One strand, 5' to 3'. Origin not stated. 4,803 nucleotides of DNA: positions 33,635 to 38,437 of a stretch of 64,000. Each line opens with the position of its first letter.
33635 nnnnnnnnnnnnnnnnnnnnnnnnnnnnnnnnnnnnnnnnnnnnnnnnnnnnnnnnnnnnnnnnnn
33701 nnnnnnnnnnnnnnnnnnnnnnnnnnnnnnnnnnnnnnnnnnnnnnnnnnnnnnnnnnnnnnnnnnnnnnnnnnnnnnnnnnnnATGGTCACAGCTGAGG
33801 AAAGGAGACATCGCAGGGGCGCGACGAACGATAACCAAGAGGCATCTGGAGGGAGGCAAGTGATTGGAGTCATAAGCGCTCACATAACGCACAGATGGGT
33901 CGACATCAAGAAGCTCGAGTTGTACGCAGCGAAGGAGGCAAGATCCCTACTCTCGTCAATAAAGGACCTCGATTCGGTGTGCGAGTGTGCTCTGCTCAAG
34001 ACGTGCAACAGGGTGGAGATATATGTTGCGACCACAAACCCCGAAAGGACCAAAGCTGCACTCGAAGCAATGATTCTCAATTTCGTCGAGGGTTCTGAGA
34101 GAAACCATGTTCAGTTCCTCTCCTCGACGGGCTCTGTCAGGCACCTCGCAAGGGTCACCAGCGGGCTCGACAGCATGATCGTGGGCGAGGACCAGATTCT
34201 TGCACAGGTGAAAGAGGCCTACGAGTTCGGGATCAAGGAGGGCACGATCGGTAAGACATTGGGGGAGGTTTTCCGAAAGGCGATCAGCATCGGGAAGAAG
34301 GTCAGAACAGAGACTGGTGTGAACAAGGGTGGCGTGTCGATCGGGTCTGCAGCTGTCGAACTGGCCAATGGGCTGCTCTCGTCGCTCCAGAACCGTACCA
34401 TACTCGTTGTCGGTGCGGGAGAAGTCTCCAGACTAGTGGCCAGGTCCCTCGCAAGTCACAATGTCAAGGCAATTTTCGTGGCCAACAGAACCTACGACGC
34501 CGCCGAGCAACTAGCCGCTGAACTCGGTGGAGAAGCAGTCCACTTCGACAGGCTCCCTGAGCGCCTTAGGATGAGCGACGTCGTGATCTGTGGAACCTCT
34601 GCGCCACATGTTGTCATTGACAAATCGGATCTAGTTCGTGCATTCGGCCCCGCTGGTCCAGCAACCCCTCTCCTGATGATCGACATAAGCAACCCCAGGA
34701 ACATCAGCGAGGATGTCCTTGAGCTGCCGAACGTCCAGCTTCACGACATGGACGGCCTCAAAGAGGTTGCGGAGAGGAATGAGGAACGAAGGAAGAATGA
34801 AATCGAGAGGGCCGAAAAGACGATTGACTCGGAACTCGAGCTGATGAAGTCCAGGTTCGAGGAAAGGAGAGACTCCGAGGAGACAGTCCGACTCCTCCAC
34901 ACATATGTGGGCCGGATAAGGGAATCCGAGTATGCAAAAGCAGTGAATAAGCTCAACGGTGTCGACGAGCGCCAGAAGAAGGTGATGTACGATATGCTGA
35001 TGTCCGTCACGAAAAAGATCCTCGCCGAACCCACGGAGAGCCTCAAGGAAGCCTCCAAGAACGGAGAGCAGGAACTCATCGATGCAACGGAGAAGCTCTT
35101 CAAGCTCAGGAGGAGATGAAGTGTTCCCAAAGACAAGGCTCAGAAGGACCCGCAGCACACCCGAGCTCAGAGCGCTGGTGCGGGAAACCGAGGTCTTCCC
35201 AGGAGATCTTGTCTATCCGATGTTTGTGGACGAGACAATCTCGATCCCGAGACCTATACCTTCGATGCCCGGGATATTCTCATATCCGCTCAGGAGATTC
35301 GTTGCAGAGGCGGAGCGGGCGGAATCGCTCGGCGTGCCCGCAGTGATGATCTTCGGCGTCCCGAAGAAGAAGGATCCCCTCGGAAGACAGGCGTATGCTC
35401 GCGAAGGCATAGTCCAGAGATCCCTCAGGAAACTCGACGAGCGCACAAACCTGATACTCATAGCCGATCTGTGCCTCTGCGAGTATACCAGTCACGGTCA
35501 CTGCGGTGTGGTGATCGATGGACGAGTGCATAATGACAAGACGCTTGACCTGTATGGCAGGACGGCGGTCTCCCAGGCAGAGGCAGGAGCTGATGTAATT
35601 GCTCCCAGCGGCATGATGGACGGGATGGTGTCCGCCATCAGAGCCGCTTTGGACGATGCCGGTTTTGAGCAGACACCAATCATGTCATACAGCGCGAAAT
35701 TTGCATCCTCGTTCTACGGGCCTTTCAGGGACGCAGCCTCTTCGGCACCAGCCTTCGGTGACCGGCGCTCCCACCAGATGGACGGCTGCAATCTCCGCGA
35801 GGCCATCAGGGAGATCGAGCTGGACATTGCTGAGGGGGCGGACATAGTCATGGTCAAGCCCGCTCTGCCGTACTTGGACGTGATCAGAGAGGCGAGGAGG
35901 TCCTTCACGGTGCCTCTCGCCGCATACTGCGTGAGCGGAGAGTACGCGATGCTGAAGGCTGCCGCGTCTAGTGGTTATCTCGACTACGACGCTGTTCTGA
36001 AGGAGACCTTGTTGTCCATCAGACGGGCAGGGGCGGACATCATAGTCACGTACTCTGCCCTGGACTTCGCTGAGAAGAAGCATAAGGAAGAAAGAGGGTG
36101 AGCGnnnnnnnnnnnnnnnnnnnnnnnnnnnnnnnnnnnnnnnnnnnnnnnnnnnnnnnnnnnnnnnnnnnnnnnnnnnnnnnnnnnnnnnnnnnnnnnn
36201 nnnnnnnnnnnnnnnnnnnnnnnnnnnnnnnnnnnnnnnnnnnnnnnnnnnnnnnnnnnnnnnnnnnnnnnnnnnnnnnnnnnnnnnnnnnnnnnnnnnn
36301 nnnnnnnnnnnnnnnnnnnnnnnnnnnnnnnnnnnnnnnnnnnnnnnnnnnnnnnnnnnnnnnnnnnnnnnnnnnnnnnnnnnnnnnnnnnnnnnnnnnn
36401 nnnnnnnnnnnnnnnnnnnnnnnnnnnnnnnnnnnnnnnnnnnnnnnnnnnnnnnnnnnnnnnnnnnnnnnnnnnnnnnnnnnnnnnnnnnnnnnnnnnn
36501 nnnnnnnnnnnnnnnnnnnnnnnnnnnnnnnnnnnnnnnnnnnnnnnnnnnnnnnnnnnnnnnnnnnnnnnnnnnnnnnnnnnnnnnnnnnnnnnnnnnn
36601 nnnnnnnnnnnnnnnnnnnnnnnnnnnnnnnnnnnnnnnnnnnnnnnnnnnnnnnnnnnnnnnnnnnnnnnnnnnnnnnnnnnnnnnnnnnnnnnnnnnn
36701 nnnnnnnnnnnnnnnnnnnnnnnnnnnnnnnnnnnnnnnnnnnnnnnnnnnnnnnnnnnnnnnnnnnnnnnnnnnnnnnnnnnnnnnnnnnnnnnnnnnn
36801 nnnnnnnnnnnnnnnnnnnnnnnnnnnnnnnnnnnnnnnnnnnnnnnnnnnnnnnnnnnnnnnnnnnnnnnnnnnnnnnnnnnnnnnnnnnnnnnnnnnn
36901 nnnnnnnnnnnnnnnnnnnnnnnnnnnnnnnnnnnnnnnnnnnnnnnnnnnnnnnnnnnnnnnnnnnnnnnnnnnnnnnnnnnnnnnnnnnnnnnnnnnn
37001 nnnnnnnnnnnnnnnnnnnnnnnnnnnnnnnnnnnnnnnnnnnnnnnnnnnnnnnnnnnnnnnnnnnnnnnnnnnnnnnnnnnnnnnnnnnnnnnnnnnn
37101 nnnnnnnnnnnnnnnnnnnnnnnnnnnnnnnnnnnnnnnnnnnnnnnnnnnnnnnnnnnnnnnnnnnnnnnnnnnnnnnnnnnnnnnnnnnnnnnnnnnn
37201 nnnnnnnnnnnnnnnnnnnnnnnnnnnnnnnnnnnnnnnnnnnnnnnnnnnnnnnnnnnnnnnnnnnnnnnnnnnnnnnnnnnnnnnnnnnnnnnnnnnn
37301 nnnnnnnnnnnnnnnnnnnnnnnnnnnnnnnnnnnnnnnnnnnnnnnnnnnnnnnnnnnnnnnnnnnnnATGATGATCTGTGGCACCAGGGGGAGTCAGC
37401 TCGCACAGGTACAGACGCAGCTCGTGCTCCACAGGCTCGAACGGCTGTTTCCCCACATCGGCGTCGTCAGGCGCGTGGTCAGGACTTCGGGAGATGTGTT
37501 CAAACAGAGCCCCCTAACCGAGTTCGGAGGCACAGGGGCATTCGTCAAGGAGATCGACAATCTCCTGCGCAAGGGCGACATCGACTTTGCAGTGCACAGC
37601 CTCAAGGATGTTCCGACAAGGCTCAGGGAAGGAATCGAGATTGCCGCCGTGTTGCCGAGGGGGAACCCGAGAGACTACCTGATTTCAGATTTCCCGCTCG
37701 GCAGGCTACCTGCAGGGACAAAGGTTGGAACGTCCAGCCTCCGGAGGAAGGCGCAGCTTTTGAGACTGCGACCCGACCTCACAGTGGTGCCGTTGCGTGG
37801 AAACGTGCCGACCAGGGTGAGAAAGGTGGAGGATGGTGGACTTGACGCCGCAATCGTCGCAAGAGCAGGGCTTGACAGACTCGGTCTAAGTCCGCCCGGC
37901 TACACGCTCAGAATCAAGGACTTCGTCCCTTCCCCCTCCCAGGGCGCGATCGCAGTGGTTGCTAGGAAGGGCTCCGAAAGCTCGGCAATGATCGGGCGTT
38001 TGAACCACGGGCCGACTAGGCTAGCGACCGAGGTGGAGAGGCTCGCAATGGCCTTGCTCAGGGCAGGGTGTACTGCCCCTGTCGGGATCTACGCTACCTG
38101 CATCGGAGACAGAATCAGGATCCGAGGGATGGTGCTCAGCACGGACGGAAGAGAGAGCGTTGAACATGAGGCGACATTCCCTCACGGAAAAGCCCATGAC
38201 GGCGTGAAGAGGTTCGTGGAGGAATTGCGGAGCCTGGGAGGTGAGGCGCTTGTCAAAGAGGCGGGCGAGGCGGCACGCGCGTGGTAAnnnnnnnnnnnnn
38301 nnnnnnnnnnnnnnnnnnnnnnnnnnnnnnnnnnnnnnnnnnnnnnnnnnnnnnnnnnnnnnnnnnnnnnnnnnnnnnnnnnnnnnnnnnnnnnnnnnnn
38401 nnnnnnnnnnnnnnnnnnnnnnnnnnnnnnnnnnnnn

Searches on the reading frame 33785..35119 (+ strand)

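Call 42: search_protein_families(library=pfam, proteins=[window:33785-35119:+], max_evalue=0.001)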
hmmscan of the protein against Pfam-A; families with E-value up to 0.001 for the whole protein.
window:33785-35119:+ (444 aa): 7 families
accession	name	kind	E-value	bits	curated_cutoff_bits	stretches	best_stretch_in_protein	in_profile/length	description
PF05201.20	GlutR_N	-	6.2e-39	133.6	27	1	34-177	3-151/151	Glutamyl-tRNAGlu reductase, N-terminal domain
PF01488.26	Shikimate_DH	-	5.6e-36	124.1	24.3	1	192-328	1-138/138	Shikimate / quinate 5-dehydrogenase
PF00745.25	GlutR_dimer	-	5.2e-16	59.2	22.9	1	342-441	1-99/99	Glutamyl-tRNAGlu reductase, dimerisation domain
PF03435.24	Sacchrp_dh_NADP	-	1.8e-05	25.5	25.1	1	206-253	1-49/129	Saccharopine dehydrogenase NADP binding domain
PF02826.25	2-Hacid_dh_C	-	5.5e-05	23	25.1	1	198-270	31-98/178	D-isomer specific 2-hydroxyacid dehydrogenase, NAD binding domain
PF13241.12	NAD_binding_7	-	0.00022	22.2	22.1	1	200-276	4-74/104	Putative NAD(P)-binding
PF03807.23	F420_oxidored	-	0.0006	20.8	21.6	0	206-272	2-68/94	NADP oxidoreductase coenzyme F420-dependent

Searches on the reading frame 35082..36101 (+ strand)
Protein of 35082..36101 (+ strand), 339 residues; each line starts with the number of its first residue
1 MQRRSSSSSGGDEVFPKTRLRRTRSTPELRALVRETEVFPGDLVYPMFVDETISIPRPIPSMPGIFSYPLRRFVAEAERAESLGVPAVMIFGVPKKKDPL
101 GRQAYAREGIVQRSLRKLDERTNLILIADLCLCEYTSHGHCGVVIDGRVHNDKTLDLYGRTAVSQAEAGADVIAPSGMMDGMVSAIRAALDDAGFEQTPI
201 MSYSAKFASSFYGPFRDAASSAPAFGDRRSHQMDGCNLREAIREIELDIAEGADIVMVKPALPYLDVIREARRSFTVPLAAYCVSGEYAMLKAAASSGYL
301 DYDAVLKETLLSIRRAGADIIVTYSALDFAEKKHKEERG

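Call 42: search_protein_families(library=pfam, proteins=[window:35082-36101:+], max_evalue=0.001)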
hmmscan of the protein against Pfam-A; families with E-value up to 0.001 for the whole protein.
window:35082-36101:+ (339 aa): 1 family
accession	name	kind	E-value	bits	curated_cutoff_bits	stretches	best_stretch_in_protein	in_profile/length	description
PF00490.27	ALAD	-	4e-137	457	24.6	1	18-331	2-316/317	Delta-aminolevulinic acid dehydratase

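Call 78: find_related_loci(query=window:35082-36101:+, collection=genome_contigs, flank=500)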
Query window:35082-36101:+ (339 aa) in genome_contigs; peptide patterns used: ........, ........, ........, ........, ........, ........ (x = any residue, [..] = any of these).
600 stretches matched a pattern (row limit reached: there are more); 597 encode a relative of the query (tblastn E <= 1e-3); the best 80 are kept; 80 distinct loci.
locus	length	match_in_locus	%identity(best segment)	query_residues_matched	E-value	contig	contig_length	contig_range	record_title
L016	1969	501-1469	57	15-336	3e-129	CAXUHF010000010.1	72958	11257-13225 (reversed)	MAG TPA_asm: uncultured Ktedonobacteraceae bacterium isolate public_SRR14722078_metawrap_bin.4 genome assembly, contig:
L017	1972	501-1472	60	15-331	1e-127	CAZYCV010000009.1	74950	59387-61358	MAG TPA_asm: uncultured Terracidiphilus sp. isolate binchicken_co3_357 genome assembly, contig: NODE_907_length_74950_co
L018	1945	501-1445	60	19-332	3e-126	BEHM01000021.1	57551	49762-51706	Bacterium HR10 DNA, contig: NODE_219_21, isolate: HRbin10, whole genome shotgun sequence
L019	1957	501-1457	57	15-332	3e-126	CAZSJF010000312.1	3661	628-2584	MAG TPA_asm: uncultured Bacteroidales bacterium isolate binchicken_co220_59 genome assembly, contig: NODE_17121_length_3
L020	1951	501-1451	60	15-330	2e-124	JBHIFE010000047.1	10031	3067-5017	MAG: Dehalococcoidales bacterium isolate b1.sp3_bin.55 NODE_1799_length_10031_cov_6.058841, whole genome shotgun sequenc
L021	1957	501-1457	58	15-330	2e-124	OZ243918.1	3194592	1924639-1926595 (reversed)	MAG: Rubrobacteraceae bacterium isolate 3ac2738e-1af9-4674-8f7c-d20449fb458a genome assembly, chromosome: 1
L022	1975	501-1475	58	9-330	3e-124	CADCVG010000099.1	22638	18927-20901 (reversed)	MAG: uncultured Rubrobacteraceae bacterium isolate AVDCRST_MAG14 genome assembly, contig: NODE687, whole genome shotgun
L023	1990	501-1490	55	3-331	2e-124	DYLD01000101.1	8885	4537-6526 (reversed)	MAG TPA_asm: Syntrophus aciditrophicus isolate SulCav_AS07-7_52_56 SulCav_AS07_7_7617_length_8885_cov_22_106569, whole g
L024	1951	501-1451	58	15-331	1e-123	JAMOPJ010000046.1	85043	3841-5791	MAG: Archaeoglobaceae archaeon isolate 4559-240_metabat1_scaf2bin.032 4559-240_scaffold_58_c1, whole genome shotgun sequ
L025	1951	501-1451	56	15-330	2e-123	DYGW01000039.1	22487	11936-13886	MAG TPA_asm: Thermoflexus sp. isolate BE2012_66_11 Afr_mines_BE2012_1145_length_22487_cov_4_872147, whole genome shotgun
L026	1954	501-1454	58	15-331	3e-123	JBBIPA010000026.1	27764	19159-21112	MAG: Chloroflexota bacterium isolate TCS170221_bin_292 NODE_1377_length_27764_cov_5.290772, whole genome shotgun sequenc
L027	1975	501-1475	60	14-331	4e-123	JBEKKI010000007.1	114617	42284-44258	MAG: Terracidiphilus sp. isolate SPRUCE 343 SPRUCE_343_7, whole genome shotgun sequence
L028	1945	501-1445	56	18-331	2e-122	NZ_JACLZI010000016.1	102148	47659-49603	Aquibacillus kalidii strain HU2P27 257, whole genome shotgun sequence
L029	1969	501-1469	57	5-326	6e-123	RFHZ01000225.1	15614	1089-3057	MAG: Nitrospinota bacterium isolate J063 k99_348035, whole genome shotgun sequence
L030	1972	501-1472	58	15-337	2e-122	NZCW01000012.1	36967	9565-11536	MAG: Dehalococcoidales bacterium isolate ARS1168 MHASMcontig_587226, whole genome shotgun sequence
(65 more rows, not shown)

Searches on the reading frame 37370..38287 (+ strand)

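Call 42: search_protein_families(library=pfam, proteins=[window:37370-38287:+], max_evalue=0.001)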
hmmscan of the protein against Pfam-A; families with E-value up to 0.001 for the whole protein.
window:37370-38287:+ (305 aa): 2 families
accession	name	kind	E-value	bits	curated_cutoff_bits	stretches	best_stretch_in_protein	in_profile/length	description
PF01379.25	Porphobil_deam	-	6.7e-67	225.5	22.1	1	4-204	3-204/207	Porphobilinogen deaminase, dipyromethane cofactor binding domain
PF03900.20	Porphobil_deamC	-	1.1e-09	39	26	1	220-286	4-72/74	Porphobilinogen deaminase, C-terminal domain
